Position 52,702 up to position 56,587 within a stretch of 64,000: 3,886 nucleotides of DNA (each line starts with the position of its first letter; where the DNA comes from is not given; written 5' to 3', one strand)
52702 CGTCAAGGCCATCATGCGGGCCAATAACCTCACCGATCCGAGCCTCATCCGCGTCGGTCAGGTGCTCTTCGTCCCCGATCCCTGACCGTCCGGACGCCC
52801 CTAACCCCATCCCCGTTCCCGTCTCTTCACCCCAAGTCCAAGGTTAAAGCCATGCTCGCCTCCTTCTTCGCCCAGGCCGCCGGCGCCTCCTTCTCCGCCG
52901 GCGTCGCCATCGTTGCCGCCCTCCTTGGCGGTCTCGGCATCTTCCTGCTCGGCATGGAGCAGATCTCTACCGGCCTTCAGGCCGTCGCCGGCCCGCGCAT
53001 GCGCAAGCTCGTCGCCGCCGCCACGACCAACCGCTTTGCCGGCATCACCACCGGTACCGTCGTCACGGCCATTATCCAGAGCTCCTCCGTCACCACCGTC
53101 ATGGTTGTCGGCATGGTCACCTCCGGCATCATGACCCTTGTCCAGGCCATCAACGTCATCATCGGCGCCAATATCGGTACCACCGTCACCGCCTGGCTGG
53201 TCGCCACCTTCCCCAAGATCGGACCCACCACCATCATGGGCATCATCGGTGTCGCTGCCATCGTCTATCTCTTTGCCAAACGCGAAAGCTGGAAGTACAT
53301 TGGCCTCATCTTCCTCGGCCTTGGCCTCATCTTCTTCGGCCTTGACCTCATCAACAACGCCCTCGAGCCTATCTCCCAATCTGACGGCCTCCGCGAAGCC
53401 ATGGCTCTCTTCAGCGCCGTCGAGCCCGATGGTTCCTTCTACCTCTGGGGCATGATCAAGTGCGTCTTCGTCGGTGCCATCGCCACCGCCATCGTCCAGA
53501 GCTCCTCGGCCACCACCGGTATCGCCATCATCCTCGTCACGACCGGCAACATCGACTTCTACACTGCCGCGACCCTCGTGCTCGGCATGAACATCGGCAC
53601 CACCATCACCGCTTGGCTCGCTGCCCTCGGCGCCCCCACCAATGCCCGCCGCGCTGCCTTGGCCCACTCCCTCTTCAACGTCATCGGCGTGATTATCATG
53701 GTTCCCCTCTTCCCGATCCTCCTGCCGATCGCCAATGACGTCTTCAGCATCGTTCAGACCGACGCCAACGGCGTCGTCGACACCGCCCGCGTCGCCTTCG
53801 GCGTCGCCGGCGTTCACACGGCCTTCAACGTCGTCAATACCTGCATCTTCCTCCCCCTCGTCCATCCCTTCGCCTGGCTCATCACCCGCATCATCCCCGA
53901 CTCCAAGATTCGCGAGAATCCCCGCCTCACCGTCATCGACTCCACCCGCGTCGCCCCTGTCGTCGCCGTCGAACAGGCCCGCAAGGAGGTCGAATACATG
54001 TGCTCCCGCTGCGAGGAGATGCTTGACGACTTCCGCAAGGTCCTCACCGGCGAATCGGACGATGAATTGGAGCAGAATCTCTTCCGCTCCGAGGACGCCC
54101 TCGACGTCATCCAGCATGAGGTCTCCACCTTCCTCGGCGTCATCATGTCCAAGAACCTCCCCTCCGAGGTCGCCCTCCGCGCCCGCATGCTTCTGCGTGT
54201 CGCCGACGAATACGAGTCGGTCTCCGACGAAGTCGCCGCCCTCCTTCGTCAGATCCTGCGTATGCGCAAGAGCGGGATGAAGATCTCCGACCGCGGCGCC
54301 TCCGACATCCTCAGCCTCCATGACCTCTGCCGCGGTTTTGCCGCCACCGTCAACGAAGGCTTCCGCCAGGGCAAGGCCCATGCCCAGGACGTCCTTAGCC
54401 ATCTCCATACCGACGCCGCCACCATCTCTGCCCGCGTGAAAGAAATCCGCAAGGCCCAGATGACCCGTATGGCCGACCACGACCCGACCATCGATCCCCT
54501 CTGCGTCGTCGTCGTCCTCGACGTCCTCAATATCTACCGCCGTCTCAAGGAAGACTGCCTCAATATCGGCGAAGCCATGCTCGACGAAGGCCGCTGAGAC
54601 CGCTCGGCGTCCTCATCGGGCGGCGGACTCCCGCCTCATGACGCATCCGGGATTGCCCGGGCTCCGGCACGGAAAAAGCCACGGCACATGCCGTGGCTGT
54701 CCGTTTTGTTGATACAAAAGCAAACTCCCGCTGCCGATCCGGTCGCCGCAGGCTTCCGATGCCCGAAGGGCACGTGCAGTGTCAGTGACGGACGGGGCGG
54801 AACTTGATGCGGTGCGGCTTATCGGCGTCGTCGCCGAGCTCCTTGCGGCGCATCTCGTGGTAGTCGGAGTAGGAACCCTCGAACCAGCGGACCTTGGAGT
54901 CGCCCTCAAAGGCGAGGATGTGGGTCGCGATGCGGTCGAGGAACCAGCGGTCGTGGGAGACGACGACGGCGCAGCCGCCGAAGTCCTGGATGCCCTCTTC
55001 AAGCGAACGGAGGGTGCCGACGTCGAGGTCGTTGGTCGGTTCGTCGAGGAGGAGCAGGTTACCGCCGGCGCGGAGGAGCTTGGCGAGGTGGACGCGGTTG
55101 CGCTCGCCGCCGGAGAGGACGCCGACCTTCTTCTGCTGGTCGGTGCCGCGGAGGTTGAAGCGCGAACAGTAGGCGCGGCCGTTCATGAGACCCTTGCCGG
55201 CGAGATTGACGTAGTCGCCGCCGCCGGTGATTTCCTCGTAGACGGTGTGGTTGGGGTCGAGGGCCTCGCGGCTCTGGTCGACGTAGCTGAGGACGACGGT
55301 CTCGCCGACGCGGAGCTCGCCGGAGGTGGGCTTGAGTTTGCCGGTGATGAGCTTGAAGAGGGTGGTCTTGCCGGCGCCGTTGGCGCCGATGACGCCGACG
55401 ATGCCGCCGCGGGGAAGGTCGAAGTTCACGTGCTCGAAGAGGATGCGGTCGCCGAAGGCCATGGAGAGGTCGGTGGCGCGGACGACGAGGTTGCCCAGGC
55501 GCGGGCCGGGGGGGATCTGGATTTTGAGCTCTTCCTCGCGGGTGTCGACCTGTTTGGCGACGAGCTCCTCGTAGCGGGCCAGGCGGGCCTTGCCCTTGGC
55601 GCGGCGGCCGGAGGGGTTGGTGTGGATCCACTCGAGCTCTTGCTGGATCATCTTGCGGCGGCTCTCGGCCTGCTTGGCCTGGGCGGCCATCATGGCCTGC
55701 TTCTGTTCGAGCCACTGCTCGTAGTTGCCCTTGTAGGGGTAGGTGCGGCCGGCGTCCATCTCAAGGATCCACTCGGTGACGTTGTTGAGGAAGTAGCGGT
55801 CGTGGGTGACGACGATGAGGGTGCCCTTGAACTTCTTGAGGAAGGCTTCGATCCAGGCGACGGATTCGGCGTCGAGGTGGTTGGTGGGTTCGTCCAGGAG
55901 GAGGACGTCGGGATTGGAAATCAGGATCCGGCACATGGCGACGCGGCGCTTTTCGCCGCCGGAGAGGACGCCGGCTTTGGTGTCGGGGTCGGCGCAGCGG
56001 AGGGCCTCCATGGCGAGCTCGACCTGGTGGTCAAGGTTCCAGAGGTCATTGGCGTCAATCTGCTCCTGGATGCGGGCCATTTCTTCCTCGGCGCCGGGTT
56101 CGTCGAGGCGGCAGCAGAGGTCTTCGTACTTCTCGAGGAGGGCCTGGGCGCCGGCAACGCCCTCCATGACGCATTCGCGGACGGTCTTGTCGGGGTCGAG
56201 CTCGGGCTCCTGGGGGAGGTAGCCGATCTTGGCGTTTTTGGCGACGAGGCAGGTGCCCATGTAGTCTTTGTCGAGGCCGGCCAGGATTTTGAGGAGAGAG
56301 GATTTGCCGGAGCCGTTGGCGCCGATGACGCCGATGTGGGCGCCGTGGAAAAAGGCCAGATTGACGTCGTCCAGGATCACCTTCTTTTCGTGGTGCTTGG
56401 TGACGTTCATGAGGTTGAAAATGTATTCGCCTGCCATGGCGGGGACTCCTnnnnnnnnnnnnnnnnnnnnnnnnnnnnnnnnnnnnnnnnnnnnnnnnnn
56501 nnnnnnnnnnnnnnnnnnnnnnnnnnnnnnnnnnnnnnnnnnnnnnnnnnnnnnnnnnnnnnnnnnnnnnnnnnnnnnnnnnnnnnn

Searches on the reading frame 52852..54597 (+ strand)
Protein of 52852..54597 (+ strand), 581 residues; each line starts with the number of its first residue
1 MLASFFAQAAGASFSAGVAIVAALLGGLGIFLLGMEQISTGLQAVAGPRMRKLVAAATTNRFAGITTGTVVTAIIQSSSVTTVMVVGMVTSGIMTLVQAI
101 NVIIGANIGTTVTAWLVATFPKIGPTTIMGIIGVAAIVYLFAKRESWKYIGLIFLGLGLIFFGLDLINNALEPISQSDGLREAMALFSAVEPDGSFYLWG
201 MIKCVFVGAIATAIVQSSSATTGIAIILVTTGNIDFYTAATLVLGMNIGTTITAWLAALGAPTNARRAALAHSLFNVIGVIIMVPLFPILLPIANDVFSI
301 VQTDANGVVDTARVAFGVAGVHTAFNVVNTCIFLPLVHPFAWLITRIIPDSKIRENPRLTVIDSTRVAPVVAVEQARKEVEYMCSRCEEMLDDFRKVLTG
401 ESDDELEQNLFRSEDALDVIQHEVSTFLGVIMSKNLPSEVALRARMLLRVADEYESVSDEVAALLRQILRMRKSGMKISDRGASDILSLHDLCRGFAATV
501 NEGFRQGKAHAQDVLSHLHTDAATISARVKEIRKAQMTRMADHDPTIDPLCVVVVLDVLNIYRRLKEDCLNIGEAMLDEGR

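Call 75: search_protein_families(library=pfam, proteins=[window:52852-54597:+], max_evalue=0.0001)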
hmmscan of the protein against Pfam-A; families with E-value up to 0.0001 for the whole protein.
window:52852-54597:+ (581 aa): 2 families
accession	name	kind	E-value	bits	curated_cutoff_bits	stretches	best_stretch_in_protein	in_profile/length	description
PF02690.20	Na_Pi_cotrans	-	8.9e-57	191.4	29.1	2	30-168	1-136/137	Na+/Pi-cotransporter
PF01895.24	PhoU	-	7.7e-05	23.4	23.5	0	383-462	4-83/89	PhoU domain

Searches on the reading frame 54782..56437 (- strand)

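Call 75: search_protein_families(library=pfam, proteins=[window:54782-56437:-], max_evalue=0.0001)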
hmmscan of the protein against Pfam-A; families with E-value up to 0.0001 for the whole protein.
window:54782-56437:- (551 aa): 9 families
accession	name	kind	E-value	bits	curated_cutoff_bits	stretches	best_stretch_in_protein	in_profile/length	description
PF00005.33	ABC_tran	-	9.4e-54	182.2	25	2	22-186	1-137/137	ABC transporter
PF13304.12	AAA_21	-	7.5e-17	62.8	27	0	36-55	3-22/304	AAA domain, putative AbiEii toxin, Type IV TA system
PF12848.13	ABC_tran_Xtn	-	8.2e-13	48.7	25.9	1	225-298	1-76/85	ABC transporter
PF02463.25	SMC_N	-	1.5e-10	41.4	40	0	157-222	136-207/220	RecF/RecN/SMC N terminal domain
PF13476.12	AAA_23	-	1.1e-07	33.2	27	0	334-365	10-40/201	AAA domain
PF13166.12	AAA_13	-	4.9e-06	26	36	0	150-269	492-619/713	AAA domain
PF13555.12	AAA_29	-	6.9e-06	26.2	27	0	334-361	12-39/61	P-loop containing region of AAA domain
PF01926.29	MMR_HSR1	-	4.7e-05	23.9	21.9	0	347-372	2-27/113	50S ribosome-binding GTPase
PF13401.12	AAA_22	-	8.7e-05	23.3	27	0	345-404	6-59/130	AAA domain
